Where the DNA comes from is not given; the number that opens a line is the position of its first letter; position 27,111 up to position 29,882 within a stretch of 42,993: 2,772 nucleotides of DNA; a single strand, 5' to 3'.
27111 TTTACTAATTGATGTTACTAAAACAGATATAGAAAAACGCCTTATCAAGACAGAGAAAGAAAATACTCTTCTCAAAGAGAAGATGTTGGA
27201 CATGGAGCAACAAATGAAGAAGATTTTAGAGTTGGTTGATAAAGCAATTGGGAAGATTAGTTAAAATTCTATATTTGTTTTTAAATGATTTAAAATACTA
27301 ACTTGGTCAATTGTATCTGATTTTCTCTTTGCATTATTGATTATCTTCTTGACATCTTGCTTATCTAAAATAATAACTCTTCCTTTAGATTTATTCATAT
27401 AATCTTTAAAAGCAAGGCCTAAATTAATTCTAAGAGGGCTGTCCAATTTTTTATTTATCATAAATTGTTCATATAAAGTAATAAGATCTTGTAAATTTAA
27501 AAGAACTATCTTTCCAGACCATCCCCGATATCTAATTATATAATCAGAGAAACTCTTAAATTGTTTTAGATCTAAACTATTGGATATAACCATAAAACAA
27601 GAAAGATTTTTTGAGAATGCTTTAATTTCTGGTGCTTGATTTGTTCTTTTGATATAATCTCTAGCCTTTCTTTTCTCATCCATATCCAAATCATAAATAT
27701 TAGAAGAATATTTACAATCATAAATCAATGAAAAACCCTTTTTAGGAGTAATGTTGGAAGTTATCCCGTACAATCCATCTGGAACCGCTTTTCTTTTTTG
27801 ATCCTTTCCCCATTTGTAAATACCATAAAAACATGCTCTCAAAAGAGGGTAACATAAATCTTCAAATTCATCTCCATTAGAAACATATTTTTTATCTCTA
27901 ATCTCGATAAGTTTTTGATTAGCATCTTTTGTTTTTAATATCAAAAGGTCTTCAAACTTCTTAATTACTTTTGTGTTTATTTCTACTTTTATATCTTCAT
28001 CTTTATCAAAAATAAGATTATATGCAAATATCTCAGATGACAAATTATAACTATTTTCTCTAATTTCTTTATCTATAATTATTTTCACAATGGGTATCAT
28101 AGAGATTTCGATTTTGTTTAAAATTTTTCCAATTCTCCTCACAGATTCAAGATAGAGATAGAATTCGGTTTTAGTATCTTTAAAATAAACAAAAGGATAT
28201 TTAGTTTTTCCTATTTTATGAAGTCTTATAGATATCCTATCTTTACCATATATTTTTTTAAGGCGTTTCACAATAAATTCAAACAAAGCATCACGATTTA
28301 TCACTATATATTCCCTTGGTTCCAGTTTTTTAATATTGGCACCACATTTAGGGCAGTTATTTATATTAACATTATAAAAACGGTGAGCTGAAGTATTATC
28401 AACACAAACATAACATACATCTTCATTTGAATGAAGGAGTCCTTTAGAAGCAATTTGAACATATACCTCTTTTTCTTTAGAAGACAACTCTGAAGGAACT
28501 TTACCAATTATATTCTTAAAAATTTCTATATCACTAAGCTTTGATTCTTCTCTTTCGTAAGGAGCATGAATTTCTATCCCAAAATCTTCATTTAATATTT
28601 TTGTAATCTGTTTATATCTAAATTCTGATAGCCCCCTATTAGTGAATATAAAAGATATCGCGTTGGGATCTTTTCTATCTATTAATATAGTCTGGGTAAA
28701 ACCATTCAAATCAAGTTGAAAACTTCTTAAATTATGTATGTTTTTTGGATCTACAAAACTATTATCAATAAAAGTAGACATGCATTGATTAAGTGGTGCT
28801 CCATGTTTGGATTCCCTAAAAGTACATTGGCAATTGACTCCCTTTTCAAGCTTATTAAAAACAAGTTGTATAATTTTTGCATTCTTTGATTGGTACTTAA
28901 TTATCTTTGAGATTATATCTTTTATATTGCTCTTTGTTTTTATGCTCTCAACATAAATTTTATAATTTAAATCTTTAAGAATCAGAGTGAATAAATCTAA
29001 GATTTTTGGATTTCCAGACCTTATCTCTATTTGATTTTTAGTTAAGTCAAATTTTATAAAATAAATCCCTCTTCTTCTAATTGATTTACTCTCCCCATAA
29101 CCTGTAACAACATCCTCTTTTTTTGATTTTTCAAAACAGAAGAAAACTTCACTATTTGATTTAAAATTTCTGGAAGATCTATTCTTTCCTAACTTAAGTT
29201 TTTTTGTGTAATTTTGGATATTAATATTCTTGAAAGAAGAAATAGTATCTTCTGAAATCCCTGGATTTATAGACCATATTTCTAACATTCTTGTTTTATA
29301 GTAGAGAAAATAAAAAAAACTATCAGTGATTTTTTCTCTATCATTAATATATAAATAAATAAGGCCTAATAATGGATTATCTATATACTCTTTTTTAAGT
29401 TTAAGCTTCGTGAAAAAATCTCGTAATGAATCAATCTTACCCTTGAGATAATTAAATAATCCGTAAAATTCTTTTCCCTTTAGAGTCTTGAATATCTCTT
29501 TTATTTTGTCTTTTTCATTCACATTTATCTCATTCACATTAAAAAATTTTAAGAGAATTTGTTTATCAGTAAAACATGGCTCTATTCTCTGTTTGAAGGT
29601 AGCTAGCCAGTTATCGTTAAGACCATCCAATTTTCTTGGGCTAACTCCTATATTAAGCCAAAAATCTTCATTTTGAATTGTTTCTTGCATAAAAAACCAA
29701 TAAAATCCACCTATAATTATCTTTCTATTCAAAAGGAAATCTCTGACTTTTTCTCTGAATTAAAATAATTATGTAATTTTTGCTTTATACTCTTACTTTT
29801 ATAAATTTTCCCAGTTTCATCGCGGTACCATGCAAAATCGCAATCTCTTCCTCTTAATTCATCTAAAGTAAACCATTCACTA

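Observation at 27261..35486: Type III R-M operon extended by a membrane protein and a large FokI-like nuclease: candidate undescribed composite defence module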

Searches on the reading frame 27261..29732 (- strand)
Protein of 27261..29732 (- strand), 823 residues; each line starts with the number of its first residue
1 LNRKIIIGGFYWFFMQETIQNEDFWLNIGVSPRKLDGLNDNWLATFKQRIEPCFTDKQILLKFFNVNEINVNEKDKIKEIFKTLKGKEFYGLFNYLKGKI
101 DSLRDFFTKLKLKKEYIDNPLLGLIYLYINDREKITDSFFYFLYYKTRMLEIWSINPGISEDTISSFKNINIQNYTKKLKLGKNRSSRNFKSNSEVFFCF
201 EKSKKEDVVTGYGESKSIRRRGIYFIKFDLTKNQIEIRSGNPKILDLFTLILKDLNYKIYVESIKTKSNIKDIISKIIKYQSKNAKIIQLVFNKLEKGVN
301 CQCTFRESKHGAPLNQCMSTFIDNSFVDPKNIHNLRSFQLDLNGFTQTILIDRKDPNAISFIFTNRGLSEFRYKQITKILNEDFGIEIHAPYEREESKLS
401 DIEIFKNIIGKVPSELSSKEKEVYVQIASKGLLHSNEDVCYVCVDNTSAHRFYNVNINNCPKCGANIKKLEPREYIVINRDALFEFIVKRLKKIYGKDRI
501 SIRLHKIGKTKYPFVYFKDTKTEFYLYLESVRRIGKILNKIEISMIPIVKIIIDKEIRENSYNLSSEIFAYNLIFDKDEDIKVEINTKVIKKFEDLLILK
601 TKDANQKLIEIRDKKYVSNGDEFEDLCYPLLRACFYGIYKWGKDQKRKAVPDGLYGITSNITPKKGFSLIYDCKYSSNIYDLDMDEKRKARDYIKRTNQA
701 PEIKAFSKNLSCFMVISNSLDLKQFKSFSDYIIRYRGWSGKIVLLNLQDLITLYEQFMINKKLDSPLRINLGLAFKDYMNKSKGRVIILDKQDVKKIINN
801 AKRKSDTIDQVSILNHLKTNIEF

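Call 5: search_protein_families(library=pfam, proteins=[window:27261-29732:-], max_evalue=0.01)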
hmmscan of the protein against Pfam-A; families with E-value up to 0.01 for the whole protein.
window:27261-29732:- (823 aa): 0 families

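Call 6: search_protein_families(library=padloc, proteins=[window:27261-29732:-], max_evalue=0.01)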
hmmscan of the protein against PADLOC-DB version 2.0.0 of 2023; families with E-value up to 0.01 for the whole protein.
window:27261-29732:- (823 aa): 0 families

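Call 7: search_protein_families(library=ncbifam, proteins=[window:27261-29732:-], max_evalue=0.1)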
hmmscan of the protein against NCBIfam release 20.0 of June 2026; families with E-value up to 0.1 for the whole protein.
window:27261-29732:- (823 aa): 0 families

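Call 8: search_solved_structures(query=window:27261-29732:-, max_evalue=10, show_alignments=3)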
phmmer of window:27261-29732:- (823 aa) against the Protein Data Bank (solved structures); distinct sequences matched with E-value up to 10: 1.
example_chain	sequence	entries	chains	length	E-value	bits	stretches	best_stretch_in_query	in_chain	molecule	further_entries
6qqh_A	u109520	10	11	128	1.5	10.2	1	77-124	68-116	Phototropin-2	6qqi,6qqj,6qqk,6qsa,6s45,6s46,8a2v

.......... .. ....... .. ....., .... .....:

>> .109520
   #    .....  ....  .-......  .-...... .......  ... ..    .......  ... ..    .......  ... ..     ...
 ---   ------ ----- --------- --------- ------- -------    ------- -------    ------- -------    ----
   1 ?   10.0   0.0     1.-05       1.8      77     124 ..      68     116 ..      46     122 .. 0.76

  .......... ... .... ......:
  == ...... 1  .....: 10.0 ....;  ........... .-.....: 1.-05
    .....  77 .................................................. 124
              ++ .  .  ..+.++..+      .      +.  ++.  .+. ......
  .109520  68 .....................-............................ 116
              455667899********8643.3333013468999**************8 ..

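Call 9: search_protein_families(library=phrogs, proteins=[window:27261-29732:-], max_evalue=0.1)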
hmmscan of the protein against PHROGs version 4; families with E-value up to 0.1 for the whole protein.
window:27261-29732:- (823 aa): 1 family
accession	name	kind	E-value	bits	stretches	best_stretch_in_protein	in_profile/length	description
phrog_1494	-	unknown function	0.0077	16.4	1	435-471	177-213/226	-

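Call 10: find_homologous_proteins(query=window:27261-29690:-, max_evalue=0.001)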
Query window:27261-29690:- (809 aa): 3 proteins with E <= 0.001 among 8000 candidates.
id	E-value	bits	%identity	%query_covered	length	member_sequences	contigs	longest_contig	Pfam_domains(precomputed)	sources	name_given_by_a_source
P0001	0.0e+0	1794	100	100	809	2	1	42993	PF09254.19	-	-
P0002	2.1e-246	838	49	99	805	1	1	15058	PF09254.19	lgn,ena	-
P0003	2.8e-227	775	46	99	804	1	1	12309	PF09254.19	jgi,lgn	jgi:hypothetical protein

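Call 15: find_encoding_contigs(protein=P0002, flank=10000, max_places=6)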
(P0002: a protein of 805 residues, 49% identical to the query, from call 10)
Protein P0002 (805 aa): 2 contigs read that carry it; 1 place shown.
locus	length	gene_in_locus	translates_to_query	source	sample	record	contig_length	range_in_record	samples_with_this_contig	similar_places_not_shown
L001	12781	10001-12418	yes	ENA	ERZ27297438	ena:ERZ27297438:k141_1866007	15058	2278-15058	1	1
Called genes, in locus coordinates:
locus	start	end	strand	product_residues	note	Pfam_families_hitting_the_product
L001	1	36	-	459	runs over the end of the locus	PF04055:Radical_SAM, PF13353:Fer4_12 (weak), PF13186:SPASM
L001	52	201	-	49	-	-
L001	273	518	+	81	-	-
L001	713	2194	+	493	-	PF11074:DUF2779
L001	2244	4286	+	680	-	PF03235:GmrSD_N, PF07510:GmrSD_C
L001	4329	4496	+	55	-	-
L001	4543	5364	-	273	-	PF02086:MethyltransfD12 (faint), PF01555:N6_N4_Mtase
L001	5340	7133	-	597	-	PF09491:RE_AlwI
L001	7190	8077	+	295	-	PF01555:N6_N4_Mtase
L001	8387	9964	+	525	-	PF02518:HATPase_c, PF13589:HATPase_c_3, PF17942:Morc6_S5 (weak)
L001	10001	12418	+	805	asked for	PF09254:FokI_cleav_dom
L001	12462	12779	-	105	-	?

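Call 16: find_encoding_contigs(protein=P0003, flank=10000, max_places=6)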
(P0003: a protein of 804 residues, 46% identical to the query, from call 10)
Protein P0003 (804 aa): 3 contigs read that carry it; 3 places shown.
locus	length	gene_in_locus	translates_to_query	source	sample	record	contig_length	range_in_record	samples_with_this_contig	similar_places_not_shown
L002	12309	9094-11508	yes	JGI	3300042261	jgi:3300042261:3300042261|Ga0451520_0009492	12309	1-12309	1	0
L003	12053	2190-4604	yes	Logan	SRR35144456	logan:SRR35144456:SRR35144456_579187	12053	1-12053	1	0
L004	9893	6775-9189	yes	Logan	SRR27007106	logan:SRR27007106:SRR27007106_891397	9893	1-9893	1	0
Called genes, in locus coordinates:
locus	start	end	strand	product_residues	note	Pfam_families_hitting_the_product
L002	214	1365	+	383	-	PF00589:Phage_integrase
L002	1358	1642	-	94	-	-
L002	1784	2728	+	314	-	PF01047:MarR (faint), PF13404:HTH_AsnC-type, PF13412:HTH_24, PF25212:HVO_A0114 (faint), PF04182:B-block_TFIIIC (faint), PF13412:HTH_24 (weak)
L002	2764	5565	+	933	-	PF04313:HSDR_N, PF00270:DEAD, PF04851:ResIII, PF18766:SWI2_SNF2, PF00271:Helicase_C (weak), PF08463:EcoEI_R_C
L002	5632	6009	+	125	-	-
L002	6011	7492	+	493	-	PF12161:HsdM_N, PF02384:N6_Mtase, PF01170:UPF0020, PF07669:Eco57I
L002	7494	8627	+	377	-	PF01420:Methylase_S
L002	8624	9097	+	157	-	-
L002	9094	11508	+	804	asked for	PF09254:FokI_cleav_dom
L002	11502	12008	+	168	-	-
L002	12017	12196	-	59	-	-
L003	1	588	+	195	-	?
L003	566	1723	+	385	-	PF01420:Methylase_S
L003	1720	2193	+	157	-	-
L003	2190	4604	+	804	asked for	PF09254:FokI_cleav_dom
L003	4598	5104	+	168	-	-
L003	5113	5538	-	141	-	PF00383:dCMP_cyt_deam_1, PF14437:MafB19-deam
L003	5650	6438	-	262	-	PF13847:Methyltransf_31 (weak)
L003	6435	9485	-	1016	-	PF00266:Aminotran_5, PF01041:DegT_DnrJ_EryC1 (weak), PF13847:Methyltransf_31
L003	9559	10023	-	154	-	-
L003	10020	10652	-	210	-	-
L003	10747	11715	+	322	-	PF01022:HTH_5 (faint), PF13404:HTH_AsnC-type, PF13412:HTH_24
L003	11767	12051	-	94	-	?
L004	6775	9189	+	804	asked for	PF09254:FokI_cleav_dom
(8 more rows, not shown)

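Call 22: search_protein_families(library=pfam, alignment_id=A1, max_evalue=10)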
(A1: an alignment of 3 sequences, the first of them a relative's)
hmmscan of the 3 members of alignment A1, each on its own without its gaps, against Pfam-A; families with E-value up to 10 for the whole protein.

A. member 1, P0001 (809 aa): 1 family
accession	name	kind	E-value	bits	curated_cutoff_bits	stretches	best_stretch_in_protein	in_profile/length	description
PF07503.17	zf-HYPF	-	0.14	12.4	23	1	434-451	12-29/34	HypF finger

B. families by the number of members that match (of 3 scanned): 4 families
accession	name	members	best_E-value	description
PF06906.16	DUF1272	1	0.12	Protein of unknown function (DUF1272)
PF07503.17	zf-HYPF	1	0.14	HypF finger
PF17915.7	zf_Rg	1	0.27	Reverse gyrase zinc finger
PF16680.11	Ig_4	1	7.5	T-cell surface glycoprotein CD3 delta chain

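Call 31: search_protein_families(library=pfam, proteins=[L001:8387-9964:+, L002:11502-12008:+, L002:5632-6009:+, L002:8624-9097:+, L001:713-2194:+, L003:9559-10023:-, L003:10020-10652:-], max_evalue=0.01)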
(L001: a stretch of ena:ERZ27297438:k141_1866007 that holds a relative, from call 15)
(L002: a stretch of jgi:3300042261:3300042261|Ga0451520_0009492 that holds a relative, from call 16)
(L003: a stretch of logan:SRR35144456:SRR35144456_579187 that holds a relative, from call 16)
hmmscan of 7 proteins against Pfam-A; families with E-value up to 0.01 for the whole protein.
L001:8387-9964:+ (525 aa): 3 families
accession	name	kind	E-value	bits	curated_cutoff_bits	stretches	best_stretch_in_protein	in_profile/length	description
PF13589.12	HATPase_c_3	-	3e-18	66.6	25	1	27-141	1-119/137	Histidine kinase-, DNA gyrase B-, and HSP90-like ATPase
PF02518.31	HATPase_c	-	2.1e-09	38.2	26.4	1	30-114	7-97/111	Histidine kinase-, DNA gyrase B-, and HSP90-like ATPase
PF17942.8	Morc6_S5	-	3.4e-07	30.9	26.2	1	220-306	53-136/139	Morc6 ribosomal protein S5 domain 2-like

L002:11502-12008:+ (168 aa): 0 families

L002:5632-6009:+ (125 aa): 0 families

L002:8624-9097:+ (157 aa): 0 families

L001:713-2194:+ (493 aa): 1 family
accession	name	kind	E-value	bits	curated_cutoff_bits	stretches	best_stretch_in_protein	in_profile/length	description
PF11074.14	DUF2779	-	8.8e-40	136.3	23.3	1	293-419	1-126/126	Domain of unknown function(DUF2779)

L003:9559-10023:- (154 aa): 0 families

L003:10020-10652:- (210 aa): 1 family
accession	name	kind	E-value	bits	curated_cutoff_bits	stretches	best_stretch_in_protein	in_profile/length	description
PF00072.30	Response_reg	-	0.00046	20.8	30.2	1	13-67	1-54/111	Response regulator receiver domain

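Call 37: predict_structure(alignment_id=A1)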
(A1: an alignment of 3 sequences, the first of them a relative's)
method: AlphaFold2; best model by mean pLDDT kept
length: 809 residues; sequences in the alignment: 3
mean_pLDDT: 49.8   pTM: 0.34
mean pLDDT of the five models: 49.8, 48.1, 43.4, 42.6, 40.1
residues with pLDDT >= 90: 19; 70-90: 123; 50-70: 235; < 50: 432
segments of 3 or more residues with pLDDT < 50: 1-6, 20-24, 134-137, 189-207, 242-313, 317-426, 432-435, 456-466, 491-499, 503-580, 622-698, 720-724, 747-751, 793-809
pLDDT, mean of each block of 10 residues (from residue 1): 42 60 58 83 89 78 75 81 85 88 92 88 79 53 57 65 63 65 63 31 43 69 60 61 37 30 28 22 28 36 42 47 37 38 37 34 37 29 28 31 38 43 47 50 60 49 44 52 58 44 43 30 24 26 28 24 28 36 62 77 59 60 39 30 31 39 28 31 29 41 59 55 52 72 56 56 63 68 69 38 25
secondary structure, 60 per line:
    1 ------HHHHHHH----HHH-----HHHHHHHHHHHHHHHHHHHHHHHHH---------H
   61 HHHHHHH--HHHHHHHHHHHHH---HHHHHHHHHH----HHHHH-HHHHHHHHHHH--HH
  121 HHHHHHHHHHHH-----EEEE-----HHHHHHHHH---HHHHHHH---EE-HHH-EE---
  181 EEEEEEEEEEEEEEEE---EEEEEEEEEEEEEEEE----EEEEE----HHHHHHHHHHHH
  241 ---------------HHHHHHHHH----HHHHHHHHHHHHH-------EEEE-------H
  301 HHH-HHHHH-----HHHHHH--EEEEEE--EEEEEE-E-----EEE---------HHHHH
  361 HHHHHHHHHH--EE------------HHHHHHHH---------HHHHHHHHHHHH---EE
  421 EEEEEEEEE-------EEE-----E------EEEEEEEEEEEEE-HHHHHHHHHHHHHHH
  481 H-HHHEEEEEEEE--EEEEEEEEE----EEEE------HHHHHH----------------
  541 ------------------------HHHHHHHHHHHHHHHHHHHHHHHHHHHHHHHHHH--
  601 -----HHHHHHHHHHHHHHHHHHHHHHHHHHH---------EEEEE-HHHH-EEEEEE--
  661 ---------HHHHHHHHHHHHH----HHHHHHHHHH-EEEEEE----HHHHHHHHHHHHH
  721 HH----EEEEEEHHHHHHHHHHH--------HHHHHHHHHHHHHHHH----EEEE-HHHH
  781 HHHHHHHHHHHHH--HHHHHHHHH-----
elements in order (helices of 4 or more, strands of 3 or more residues): H7-13 H26-50 H60-67 H70-82 H86-95 H100-104 H106-116 H119-132 E138-141 H147-155 H159-165 E181-196 E200-215 E220-224 H229-240 H256-264 H269-281 E289-292 H300-303 H305-309 H315-320 E323-328 E331-336 E344-346 H356-370 H387-394 H404-415 E419-429 E437-439 E452-464 H466-481 E486-493 E496-504 E509-512 H519-524 H565-598 H606-632 E642-646 H648-651 E653-658 H670-682 H687-696 E698-703 H708-722 E727-732 H733-743 H752-767 E772-775 H777-793 H796-804

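Call 43: search_protein_representatives(alignment_id=A1)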
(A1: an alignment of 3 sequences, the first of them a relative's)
Query: 3 sequences, 805 profile positions. Proteins with E-value up to 0.001 (for the whole library): 164; up to 1e-10: 98; up to 1e-30: 26. The best 150 are listed.
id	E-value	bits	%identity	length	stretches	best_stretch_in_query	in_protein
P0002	0.0e+00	1542.4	-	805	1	1-805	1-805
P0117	1.5e-249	847.0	-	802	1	1-805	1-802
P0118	3.1e-232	789.8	-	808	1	1-804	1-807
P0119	3.5e-232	789.6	-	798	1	1-805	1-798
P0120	1.3e-137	476.8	-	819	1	3-803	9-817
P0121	1.9e-117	410.1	-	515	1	3-510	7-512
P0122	1.6e-116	407.0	-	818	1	3-799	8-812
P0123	2.3e-113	396.6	-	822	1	4-802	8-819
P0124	1.7e-73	264.7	-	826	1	1-800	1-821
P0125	1.3e-67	245.3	-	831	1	3-783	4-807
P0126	6.9e-66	239.6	-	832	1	4-788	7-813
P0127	1.1e-63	232.3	-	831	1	3-793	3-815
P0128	3.3e-56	207.5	-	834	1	1-797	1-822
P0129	2.6e-54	201.3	-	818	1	68-803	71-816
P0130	3.4e-50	187.7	-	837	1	30-741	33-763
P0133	6.7e-34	133.8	-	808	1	3-750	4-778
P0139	3.2e-32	128.2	-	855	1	3-742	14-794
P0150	1.8e-22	95.9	-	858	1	5-800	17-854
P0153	8.1e-22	93.8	-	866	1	3-800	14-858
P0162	1.4e-19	86.4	-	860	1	5-782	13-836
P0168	8.1e-19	83.9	-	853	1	1-788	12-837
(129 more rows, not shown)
